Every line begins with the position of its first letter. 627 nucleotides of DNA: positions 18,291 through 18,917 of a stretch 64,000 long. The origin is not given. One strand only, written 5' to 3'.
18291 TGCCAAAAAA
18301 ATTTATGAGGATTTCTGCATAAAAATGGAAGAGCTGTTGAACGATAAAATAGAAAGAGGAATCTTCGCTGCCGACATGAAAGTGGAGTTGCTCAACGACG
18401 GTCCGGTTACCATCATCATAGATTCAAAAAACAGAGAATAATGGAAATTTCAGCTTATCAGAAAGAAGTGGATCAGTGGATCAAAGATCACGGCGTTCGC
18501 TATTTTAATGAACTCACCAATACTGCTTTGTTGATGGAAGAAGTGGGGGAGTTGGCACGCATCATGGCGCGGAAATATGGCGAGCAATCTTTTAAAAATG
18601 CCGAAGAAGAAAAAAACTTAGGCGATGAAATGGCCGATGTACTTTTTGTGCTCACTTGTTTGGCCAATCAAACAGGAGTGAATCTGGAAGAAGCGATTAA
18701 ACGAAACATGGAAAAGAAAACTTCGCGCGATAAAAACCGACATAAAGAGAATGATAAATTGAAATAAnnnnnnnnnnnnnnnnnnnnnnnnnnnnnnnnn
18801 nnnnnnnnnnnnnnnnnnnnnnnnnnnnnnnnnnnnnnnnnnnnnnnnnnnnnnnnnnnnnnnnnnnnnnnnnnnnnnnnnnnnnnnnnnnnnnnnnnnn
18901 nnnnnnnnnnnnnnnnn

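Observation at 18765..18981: Second copy of the same candidate sRNA element downstream of the mazG-like gene, with its own operator-like repeats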

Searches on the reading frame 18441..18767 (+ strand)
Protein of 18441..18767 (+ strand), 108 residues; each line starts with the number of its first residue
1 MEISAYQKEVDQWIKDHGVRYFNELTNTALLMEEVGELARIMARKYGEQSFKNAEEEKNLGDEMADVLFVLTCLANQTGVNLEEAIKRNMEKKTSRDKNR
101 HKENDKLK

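Call 12: find_encoding_contigs(protein=window:18441-18767:+, flank=3000, max_places=10)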
Protein window:18441-18767:+ (108 aa): 3 contigs read that carry it; 1 place shown.
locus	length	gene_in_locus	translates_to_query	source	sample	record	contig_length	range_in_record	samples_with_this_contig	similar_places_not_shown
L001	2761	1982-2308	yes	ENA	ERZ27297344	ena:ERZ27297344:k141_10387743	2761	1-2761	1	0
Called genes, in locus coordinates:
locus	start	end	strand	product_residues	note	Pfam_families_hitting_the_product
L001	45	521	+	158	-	PF18962:Por_Secre_tail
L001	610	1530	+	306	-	PF16745:RsgA_N, PF01926:MMR_HSR1 (faint), PF03193:RsgA_GTPase, PF00009:GTP_EFTU (faint)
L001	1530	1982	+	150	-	PF02580:Tyr_Deacylase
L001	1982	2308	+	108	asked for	PF01503:PRA-PH (weak), PF03819:MazG, PF12643:MazG-like (weak)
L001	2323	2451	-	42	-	-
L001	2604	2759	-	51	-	?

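Call 19: find_homologous_proteins(query=window:18441-18764:+, max_evalue=1e-20)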
Query window:18441-18764:+ (108 aa): 7993 proteins with E <= 1e-20 among 8000 candidates; the best 120 are listed.
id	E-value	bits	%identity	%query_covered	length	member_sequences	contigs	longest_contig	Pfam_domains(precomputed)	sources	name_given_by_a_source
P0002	2.3e-63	228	100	100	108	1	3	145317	PF03819.23,PF12643.13,PF01503.23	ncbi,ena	-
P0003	8.6e-63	227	99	100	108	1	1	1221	PF03819.23,PF12643.13,PF01503.23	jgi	jgi:NTP pyrophosphatase (non-canonical NTP hydrolase)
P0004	1.7e-59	216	94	100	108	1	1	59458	PF03819.23,PF12643.13,PF01503.23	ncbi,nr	ncbi:MAG: nucleotide pyrophosphohydrolase [Bacteroidetes bacterium]|nr:nucleotide pyrophosphohydrola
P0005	1.1e-58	213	98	94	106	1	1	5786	PF03819.23,PF12643.13,PF01503.23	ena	-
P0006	5.1e-58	211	92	100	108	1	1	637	PF03819.23,PF12643.13,PF01503.23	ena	-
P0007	6.1e-56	205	91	100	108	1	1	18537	PF03819.23,PF12643.13,PF01503.23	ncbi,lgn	ncbi:MAG: nucleotide pyrophosphohydrolase [Flavobacteriales bacterium]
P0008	1.6e-55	203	89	100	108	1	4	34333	PF03819.23,PF12643.13,PF01503.23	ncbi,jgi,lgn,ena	jgi:NTP pyrophosphatase (non-canonical NTP hydrolase)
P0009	5.5e-55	202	88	100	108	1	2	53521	PF03819.23,PF12643.13,PF01503.23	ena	-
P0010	7.6e-54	198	86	100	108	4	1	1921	PF03819.23,PF12643.13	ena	-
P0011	2.5e-53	196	87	99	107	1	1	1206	PF03819.23,PF12643.13,PF01503.23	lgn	-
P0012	5.3e-53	195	87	99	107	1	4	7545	PF03819.23,PF12643.13,PF01503.23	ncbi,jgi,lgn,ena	jgi:NTP pyrophosphatase (non-canonical NTP hydrolase)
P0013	8.8e-53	194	87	99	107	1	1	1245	PF03819.23,PF12643.13,PF01503.23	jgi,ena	-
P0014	1.2e-52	194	86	99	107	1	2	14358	PF03819.23,PF12643.13,PF01503.23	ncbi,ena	-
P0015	1.8e-52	193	86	99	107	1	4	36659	PF03819.23,PF12643.13,PF01503.23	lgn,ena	-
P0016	2.0e-52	193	86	99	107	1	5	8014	PF03819.23,PF12643.13,PF01503.23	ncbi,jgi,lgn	-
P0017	3.6e-52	193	86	99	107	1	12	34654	PF03819.23,PF12643.13,PF01503.23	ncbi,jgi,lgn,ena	jgi:NTP pyrophosphatase (non-canonical NTP hydrolase)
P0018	3.9e-52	192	85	99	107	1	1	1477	PF03819.23,PF12643.13,PF01503.23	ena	-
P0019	4.7e-52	192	85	99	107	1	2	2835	PF03819.23,PF12643.13,PF01503.23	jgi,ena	-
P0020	5.5e-52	192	85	99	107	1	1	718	PF03819.23,PF12643.13,PF01503.23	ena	-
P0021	5.8e-52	192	86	99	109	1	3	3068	PF03819.23,PF12643.13,PF01503.23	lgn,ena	-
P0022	6.0e-52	192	86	99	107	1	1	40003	PF03819.23,PF12643.13,PF01503.23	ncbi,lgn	ncbi:MAG: nucleotide pyrophosphohydrolase [Flavobacteriales bacterium]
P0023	6.8e-52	192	85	99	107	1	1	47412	PF03819.23,PF12643.13,PF01503.23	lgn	-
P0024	7.1e-52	192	85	99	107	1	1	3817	PF03819.23,PF12643.13,PF01503.23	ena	-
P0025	8.5e-52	191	85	99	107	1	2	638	PF03819.23,PF12643.13,PF01503.23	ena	-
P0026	9.0e-52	191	85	99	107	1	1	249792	PF03819.23,PF12643.13,PF01503.23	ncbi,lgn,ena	-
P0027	1.1e-51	191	85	99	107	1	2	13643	PF03819.23,PF12643.13,PF01503.23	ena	-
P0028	1.2e-51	191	85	99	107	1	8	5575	PF03819.23,PF12643.13,PF01503.23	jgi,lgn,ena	-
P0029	1.5e-51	191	85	99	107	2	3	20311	PF03819.23,PF12643.13,PF01503.23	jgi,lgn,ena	jgi:NTP pyrophosphatase (non-canonical NTP hydrolase)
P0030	2.1e-51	190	85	99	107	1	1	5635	PF03819.23,PF12643.13,PF01503.23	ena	-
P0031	2.8e-51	190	84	99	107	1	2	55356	PF03819.23,PF12643.13,PF01503.23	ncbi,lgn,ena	-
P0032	2.8e-51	190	84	99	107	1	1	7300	PF03819.23,PF12643.13,PF01503.23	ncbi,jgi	jgi:NTP pyrophosphatase (non-canonical NTP hydrolase)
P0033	2.8e-51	190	84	99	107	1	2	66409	PF03819.23,PF12643.13,PF01503.23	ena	-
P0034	2.8e-51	190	84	99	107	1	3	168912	PF03819.23,PF12643.13,PF01503.23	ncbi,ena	-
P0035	2.9e-51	190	84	99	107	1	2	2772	PF03819.23,PF12643.13,PF01503.23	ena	-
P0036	5.0e-51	189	84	100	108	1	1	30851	PF03819.23,PF12643.13,PF01503.23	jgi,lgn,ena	-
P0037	6.3e-51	189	84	99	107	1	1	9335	PF03819.23,PF12643.13,PF01503.23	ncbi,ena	-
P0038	9.2e-51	188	84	99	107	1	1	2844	PF03819.23,PF12643.13,PF01503.23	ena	-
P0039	9.6e-51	188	83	99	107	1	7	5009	PF03819.23,PF12643.13,PF01503.23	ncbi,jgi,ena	jgi:NTP pyrophosphatase (non-canonical NTP hydrolase)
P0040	3.0e-50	186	79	99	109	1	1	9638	PF03819.23,PF12643.13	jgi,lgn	jgi:NTP pyrophosphatase (non-canonical NTP hydrolase)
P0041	6.1e-50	185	82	99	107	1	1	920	PF03819.23,PF12643.13,PF01503.23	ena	-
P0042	7.5e-50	185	82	99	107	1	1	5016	PF03819.23,PF12643.13,PF01503.23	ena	-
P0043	8.0e-50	185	79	99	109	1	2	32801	PF03819.23,PF12643.13,PF01503.23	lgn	-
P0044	8.8e-50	185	80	100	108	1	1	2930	PF03819.23,PF12643.13,PF01503.23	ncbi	ncbi:MAG: nucleotide pyrophosphohydrolase [Bacteroidia bacterium]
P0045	1.6e-49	184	80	100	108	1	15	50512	PF03819.23,PF12643.13,PF01503.23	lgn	-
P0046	1.6e-49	184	80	100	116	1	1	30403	PF03819.23,PF12643.13,PF01503.23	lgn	-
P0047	1.8e-49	184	79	99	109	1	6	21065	PF03819.23,PF12643.13,PF01503.23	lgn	-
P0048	4.8e-49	182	81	100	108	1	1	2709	PF03819.23,PF12643.13,PF01503.23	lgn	-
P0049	6.8e-49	182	79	99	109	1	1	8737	PF03819.23,PF12643.13,PF01503.23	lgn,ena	-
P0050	9.5e-49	182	80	100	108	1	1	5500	PF03819.23,PF12643.13,PF01503.23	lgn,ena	-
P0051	1.5e-48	181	81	99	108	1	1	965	PF03819.23,PF12643.13,PF01503.23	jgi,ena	-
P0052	1.7e-48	181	79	99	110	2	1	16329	PF03819.23,PF12643.13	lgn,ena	-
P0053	2.4e-48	180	81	99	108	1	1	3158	PF03819.23,PF12643.13,PF01503.23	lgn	-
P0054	2.8e-48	180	80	99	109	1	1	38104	PF03819.23,PF12643.13,PF01503.23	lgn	-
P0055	2.9e-48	180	79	100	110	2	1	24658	PF03819.23,PF12643.13,PF01503.23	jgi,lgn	-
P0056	4.2e-48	179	78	99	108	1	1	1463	PF03819.23,PF12643.13,PF01503.23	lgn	-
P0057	4.4e-48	179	80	100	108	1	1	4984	PF03819.23,PF12643.13,PF01503.23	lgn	-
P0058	4.4e-48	179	80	100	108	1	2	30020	PF03819.23,PF12643.13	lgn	-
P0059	5.1e-48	179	79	100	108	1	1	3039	PF03819.23,PF12643.13,PF01503.23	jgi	jgi:NTP pyrophosphatase (non-canonical NTP hydrolase)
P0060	5.9e-48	179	78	100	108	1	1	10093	PF03819.23,PF12643.13,PF01503.23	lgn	-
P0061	6.7e-48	179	78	100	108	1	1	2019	PF03819.23,PF12643.13,PF01503.23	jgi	jgi:NTP pyrophosphatase (non-canonical NTP hydrolase)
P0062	7.4e-48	179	79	100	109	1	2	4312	PF03819.23,PF12643.13,PF01503.23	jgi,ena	-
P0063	8.6e-48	178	79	99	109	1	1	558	PF03819.23,PF12643.13,PF01503.23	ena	-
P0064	1.3e-47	178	78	100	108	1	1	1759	PF03819.23,PF12643.13,PF01503.23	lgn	-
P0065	1.7e-47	178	80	100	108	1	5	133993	PF03819.23,PF12643.13,PF01503.23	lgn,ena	-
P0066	1.7e-47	177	79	99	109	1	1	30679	PF03819.23,PF12643.13,PF01503.23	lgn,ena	-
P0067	1.8e-47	177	79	99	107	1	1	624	PF03819.23,PF12643.13,PF01503.23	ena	-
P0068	1.9e-47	177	80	99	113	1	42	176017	PF03819.23,PF12643.13,PF01503.23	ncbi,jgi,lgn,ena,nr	ncbi:nucleotide pyrophosphohydrolase [Flavobacteriales bacterium]|nr:nucleotide pyrophosphohydrolase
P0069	2.1e-47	177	79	99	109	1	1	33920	PF03819.23,PF12643.13,PF01503.23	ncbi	-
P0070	2.2e-47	177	78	99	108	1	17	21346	PF03819.23,PF12643.13,PF01503.23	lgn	-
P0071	2.3e-47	177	77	100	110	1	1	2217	PF03819.23,PF12643.13,PF01503.23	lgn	-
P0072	2.5e-47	177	79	100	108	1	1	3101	PF03819.23,PF12643.13,PF01503.23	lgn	-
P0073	2.7e-47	177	79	99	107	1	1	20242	PF03819.23,PF12643.13,PF01503.23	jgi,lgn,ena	-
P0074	3.1e-47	177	78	100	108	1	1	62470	PF03819.23,PF12643.13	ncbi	-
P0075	3.2e-47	177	77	100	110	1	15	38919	PF03819.23,PF12643.13,PF01503.23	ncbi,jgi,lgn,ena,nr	ncbi:MAG TPA: nucleotide pyrophosphohydrolase [Flavobacteriales bacterium]|jgi:NTP pyrophosphatase (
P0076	3.3e-47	177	78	100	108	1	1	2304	PF03819.23,PF12643.13,PF01503.23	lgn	-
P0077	3.4e-47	177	78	100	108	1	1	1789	PF03819.23,PF12643.13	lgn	-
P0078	3.5e-47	177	79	99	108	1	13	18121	PF03819.23,PF12643.13,PF01503.23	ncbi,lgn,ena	-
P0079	3.6e-47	176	78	100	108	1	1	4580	PF03819.23,PF12643.13,PF01503.23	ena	-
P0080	3.7e-47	176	79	99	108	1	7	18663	PF03819.23,PF12643.13,PF01503.23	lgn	-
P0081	3.9e-47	176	77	100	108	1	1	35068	PF03819.23,PF12643.13,PF01503.23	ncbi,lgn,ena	-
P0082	3.9e-47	176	75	100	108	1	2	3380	PF03819.23,PF12643.13,PF01503.23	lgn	-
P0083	4.1e-47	176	78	99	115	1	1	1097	PF03819.23,PF12643.13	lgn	-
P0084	4.2e-47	176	76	99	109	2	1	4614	PF03819.23,PF12643.13,PF01503.23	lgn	-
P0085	5.3e-47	176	74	100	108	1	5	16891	PF03819.23,PF12643.13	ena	-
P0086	5.4e-47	176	75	100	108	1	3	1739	PF03819.23,PF12643.13,PF01503.23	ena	-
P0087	5.7e-47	176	77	100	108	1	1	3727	PF03819.23,PF12643.13,PF01503.23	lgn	-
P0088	5.8e-47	176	74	100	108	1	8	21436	PF03819.23,PF12643.13,PF01503.23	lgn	-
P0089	5.8e-47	176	77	100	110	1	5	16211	PF03819.23,PF12643.13,PF01503.23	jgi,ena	-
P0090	5.8e-47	176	77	100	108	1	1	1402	PF03819.23,PF12643.13,PF01503.23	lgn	-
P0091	5.9e-47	176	78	100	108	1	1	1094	PF03819.23,PF12643.13,PF01503.23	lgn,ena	-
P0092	5.9e-47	176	78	100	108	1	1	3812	PF03819.23,PF12643.13,PF01503.23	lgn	-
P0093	6.2e-47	176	75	100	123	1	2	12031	PF03819.23,PF12643.13,PF01503.23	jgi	jgi:NTP pyrophosphatase (non-canonical NTP hydrolase)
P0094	8.0e-47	175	79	99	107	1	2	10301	PF03819.23,PF12643.13,PF01503.23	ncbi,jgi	jgi:NTP pyrophosphatase (non-canonical NTP hydrolase)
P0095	8.2e-47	175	78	99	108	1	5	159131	PF03819.23,PF12643.13,PF01503.23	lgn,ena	-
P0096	8.3e-47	175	76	100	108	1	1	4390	PF03819.23,PF12643.13,PF01503.23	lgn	-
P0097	8.4e-47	175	76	100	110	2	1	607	PF03819.23,PF12643.13,PF01503.23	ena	-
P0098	1.1e-46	175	76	100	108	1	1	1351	PF03819.23,PF12643.13,PF01503.23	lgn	-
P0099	1.1e-46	175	75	100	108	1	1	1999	PF03819.23,PF12643.13,PF01503.23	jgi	jgi:NTP pyrophosphatase (non-canonical NTP hydrolase)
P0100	1.1e-46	175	76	100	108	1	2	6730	PF03819.23,PF12643.13,PF01503.23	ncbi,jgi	jgi:NTP pyrophosphatase (non-canonical NTP hydrolase)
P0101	1.1e-46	175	75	99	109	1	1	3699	PF03819.23,PF12643.13,PF01503.23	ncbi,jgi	jgi:NTP pyrophosphatase (non-canonical NTP hydrolase)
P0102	1.1e-46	175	74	100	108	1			PF03819.23,PF12643.13,PF01503.23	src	-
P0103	1.1e-46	175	78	99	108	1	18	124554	PF03819.23,PF12643.13,PF01503.23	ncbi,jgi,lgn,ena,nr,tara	ncbi:MAG: pyrophosphatase [Flavobacteriales bacterium]|nr:pyrophosphatase [Flavobacteriales bacteriu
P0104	1.2e-46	175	77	100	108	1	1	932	PF03819.23,PF12643.13,PF01503.23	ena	-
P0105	1.2e-46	175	77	99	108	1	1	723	PF03819.23,PF12643.13,PF01503.23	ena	-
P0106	1.3e-46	175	78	99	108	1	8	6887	PF03819.23,PF12643.13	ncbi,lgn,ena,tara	tara:strand:- start:960 stop:1286 length:327 start_codon:yes stop_codon:yes gene_type:complete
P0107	1.3e-46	175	75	100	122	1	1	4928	PF03819.23,PF12643.13,PF01503.23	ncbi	-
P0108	1.3e-46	175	78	100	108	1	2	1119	PF03819.23,PF12643.13,PF01503.23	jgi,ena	jgi:NTP pyrophosphatase (non-canonical NTP hydrolase)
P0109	1.3e-46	175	73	100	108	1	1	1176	PF03819.23,PF12643.13,PF01503.23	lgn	-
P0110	1.3e-46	175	79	100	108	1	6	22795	PF03819.23,PF12643.13,PF01503.23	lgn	-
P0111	1.3e-46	175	77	100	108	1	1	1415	PF03819.23,PF12643.13,PF01503.23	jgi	jgi:NTP pyrophosphatase (non-canonical NTP hydrolase)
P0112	1.4e-46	175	74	99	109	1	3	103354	PF03819.23,PF12643.13,PF01503.23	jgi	jgi:NTP pyrophosphatase (non-canonical NTP hydrolase)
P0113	1.4e-46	175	77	100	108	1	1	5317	PF03819.23,PF12643.13,PF01503.23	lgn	-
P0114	1.5e-46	175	76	100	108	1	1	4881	PF03819.23,PF12643.13,PF01503.23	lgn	-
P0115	1.5e-46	175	77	99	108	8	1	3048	PF03819.23,PF12643.13,PF01503.23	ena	-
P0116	1.5e-46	174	79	100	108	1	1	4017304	PF03819.23,PF12643.13,PF01503.23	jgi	jgi:NTP pyrophosphatase (non-canonical NTP hydrolase)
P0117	1.5e-46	174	76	100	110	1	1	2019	PF03819.23,PF12643.13,PF01503.23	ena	-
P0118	1.5e-46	174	76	100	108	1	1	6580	PF03819.23,PF12643.13,PF01503.23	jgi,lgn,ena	-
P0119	1.6e-46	174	76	100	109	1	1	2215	PF03819.23,PF12643.13,PF01503.23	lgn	-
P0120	1.6e-46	174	75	99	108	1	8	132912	PF03819.23,PF12643.13,PF01503.23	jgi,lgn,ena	jgi:NTP pyrophosphatase (non-canonical NTP hydrolase)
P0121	1.6e-46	174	75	99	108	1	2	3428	PF03819.23,PF12643.13,PF01503.23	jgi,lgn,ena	-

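Call 20: find_encoding_contigs(protein=P0004, flank=10000, max_places=3)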
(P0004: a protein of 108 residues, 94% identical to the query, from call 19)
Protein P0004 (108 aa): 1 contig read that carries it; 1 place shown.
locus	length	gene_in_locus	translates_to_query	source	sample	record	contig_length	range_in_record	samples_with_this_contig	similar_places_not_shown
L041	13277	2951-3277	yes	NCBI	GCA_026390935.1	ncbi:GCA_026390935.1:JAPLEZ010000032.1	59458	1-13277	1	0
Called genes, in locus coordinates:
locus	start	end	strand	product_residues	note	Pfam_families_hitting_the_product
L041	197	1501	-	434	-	PF00009:GTP_EFTU, PF00025:Arf (faint), PF01926:MMR_HSR1, PF02421:FeoB_N, PF00009:GTP_EFTU, PF01926:MMR_HSR1, PF02421:FeoB_N, PF14714:KH_dom-like, +6 more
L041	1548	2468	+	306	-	PF16745:RsgA_N, PF03193:RsgA_GTPase, PF00009:GTP_EFTU (faint), PF01926:MMR_HSR1 (weak)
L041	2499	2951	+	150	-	PF02580:Tyr_Deacylase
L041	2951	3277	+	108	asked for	PF01503:PRA-PH (weak), PF03819:MazG, PF12643:MazG-like (weak)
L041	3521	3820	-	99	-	-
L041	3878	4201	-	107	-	-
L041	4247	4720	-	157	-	-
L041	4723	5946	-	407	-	PF05222:AlaDh_PNT_N, PF01262:AlaDh_PNT_C, PF01488:Shikimate_DH (faint)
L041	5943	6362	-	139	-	PF02367:TsaE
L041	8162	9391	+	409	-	PF01966:HD (weak), PF19276:HD_assoc_2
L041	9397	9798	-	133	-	-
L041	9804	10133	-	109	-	PF09907:HigB_toxin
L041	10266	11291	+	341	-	PF04613:LpxD, PF25084:LbH_EIF2B, PF14602:Hexapep_2 (faint), PF25087:GMPPB_C (faint), PF00132:Hexapep, PF25084:LbH_EIF2B (weak), PF00132:Hexapep (weak)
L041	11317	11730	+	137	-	PF00856:SET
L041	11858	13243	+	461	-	PF03331:LpxC, PF07977:FabA, PF22817:ApeP-like (weak), PF22818:ApeI-like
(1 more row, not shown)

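Call 21: find_encoding_contigs(protein=P0005, flank=10000, max_places=3)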
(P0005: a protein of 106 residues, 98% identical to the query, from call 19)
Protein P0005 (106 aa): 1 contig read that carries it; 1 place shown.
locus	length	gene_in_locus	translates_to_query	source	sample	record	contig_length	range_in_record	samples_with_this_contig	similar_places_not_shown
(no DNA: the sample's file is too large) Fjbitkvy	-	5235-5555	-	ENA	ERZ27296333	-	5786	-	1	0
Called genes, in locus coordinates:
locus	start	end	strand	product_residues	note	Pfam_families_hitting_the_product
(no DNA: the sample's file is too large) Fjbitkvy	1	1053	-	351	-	?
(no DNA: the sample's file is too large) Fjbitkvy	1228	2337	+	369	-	-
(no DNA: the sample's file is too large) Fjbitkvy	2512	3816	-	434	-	PF00009:GTP_EFTU (weak), PF01926:MMR_HSR1, PF02421:FeoB_N, PF00009:GTP_EFTU, PF00071:Ras (weak), PF01926:MMR_HSR1, PF02421:FeoB_N, PF14714:KH_dom-like, +7 more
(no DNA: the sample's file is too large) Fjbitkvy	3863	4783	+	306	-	PF16745:RsgA_N, PF01926:MMR_HSR1 (faint), PF03193:RsgA_GTPase, PF00009:GTP_EFTU (faint)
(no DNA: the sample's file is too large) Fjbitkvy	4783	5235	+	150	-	PF02580:Tyr_Deacylase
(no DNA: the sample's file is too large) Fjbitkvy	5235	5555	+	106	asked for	PF01503:PRA-PH (weak), PF03819:MazG, PF12643:MazG-like (weak)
